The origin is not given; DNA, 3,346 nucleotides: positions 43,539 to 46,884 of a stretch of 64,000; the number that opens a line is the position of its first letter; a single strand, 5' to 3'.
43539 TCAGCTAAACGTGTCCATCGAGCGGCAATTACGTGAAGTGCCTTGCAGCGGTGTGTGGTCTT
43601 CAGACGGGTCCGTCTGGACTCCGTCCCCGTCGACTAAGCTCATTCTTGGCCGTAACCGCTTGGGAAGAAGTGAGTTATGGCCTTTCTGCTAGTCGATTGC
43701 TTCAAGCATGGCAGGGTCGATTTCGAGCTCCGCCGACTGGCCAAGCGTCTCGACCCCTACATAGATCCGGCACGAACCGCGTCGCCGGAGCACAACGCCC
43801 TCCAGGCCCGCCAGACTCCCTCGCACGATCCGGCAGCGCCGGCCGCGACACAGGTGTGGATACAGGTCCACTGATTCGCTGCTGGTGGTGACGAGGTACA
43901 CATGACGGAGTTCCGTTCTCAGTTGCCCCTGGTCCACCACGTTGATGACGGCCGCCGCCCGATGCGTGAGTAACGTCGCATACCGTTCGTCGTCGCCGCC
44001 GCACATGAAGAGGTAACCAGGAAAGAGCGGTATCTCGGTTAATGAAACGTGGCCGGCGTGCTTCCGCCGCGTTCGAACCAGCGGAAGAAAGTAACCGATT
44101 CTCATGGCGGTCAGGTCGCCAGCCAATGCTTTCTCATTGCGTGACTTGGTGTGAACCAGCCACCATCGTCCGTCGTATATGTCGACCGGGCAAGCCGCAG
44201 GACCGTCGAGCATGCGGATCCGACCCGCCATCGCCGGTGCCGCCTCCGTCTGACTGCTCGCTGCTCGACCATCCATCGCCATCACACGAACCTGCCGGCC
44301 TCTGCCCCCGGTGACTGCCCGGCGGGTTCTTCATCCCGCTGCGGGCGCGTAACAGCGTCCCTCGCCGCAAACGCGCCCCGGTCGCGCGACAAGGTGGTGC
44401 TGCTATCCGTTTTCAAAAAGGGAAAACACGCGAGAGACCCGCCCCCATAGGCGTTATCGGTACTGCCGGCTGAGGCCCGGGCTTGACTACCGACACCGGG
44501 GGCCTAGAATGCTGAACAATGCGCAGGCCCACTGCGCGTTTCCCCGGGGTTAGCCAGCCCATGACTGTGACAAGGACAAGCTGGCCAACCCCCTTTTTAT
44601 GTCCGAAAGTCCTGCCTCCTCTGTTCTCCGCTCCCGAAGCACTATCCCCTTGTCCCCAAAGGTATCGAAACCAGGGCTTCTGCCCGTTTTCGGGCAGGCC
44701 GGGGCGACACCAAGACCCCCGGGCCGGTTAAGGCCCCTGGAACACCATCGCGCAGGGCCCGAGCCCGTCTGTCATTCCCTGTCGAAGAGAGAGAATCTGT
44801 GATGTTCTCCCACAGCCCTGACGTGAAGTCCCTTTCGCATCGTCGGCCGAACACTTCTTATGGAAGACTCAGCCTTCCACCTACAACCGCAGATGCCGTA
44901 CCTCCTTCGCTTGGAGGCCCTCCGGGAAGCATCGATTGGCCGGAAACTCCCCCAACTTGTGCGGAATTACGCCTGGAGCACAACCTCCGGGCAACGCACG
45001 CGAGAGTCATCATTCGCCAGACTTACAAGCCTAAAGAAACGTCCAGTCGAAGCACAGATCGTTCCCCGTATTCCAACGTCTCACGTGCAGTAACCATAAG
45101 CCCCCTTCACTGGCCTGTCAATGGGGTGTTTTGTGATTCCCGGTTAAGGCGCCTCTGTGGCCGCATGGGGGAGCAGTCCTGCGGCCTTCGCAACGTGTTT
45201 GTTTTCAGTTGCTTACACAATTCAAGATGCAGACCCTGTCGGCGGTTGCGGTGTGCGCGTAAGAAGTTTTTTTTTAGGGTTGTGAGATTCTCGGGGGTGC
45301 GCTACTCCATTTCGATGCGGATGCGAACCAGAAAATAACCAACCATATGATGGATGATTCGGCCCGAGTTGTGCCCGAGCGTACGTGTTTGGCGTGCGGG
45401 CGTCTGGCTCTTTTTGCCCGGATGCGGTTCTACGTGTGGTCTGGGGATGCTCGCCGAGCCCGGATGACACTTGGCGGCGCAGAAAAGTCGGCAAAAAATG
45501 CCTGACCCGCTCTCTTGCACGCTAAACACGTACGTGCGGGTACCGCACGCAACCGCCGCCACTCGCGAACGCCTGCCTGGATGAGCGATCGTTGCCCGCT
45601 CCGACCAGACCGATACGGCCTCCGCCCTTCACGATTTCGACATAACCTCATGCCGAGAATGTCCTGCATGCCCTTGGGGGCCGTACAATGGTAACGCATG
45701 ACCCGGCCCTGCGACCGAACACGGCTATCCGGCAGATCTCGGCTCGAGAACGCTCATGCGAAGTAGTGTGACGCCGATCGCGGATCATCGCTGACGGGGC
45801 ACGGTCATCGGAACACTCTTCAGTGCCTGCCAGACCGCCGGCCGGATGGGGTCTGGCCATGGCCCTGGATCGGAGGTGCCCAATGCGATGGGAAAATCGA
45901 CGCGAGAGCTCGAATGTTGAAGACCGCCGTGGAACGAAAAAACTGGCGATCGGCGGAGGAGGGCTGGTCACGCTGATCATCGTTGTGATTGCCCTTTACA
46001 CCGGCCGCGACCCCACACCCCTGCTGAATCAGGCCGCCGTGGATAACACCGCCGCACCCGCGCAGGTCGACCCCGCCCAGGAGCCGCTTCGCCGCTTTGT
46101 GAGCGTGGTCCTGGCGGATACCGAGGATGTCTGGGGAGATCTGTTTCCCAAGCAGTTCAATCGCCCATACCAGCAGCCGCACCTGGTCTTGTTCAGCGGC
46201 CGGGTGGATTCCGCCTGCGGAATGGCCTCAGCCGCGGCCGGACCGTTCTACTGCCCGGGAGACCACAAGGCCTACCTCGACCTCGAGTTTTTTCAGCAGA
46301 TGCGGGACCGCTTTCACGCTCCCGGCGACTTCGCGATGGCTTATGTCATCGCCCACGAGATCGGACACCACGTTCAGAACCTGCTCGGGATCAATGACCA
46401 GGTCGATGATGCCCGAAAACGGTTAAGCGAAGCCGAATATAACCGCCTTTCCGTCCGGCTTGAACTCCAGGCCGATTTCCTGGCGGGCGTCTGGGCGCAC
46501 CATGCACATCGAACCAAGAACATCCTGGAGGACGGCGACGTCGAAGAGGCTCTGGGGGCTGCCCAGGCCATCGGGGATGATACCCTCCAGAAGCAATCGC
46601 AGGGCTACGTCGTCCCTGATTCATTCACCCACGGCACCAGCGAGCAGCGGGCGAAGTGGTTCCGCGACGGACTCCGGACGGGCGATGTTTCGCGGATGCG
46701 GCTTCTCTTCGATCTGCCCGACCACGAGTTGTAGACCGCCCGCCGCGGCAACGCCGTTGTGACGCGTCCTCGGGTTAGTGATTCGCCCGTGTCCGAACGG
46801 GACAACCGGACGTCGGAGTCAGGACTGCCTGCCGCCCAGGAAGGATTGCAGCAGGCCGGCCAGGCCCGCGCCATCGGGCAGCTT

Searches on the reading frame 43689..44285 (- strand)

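Call 29: search_protein_families(library=pfam, proteins=[window:43689-44285:-], max_evalue=0.001)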
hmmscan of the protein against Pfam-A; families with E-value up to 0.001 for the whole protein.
window:43689-44285:- (198 aa): 1 family
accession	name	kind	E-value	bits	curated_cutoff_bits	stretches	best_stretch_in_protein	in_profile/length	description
PF02357.24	NusG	-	9.3e-09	36.1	22.2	1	40-117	2-75/93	Transcription termination factor nusG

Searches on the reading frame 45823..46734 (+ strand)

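Call 29: search_protein_families(library=pfam, proteins=[window:45823-46734:+], max_evalue=0.001)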
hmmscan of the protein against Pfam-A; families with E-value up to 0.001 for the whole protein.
window:45823-46734:+ (303 aa): 1 family
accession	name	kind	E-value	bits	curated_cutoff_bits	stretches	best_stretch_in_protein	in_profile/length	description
PF04228.19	Zn_peptidase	-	3.9e-113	378.2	23.2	1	21-290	1-285/290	Putative neutral zinc metallopeptidase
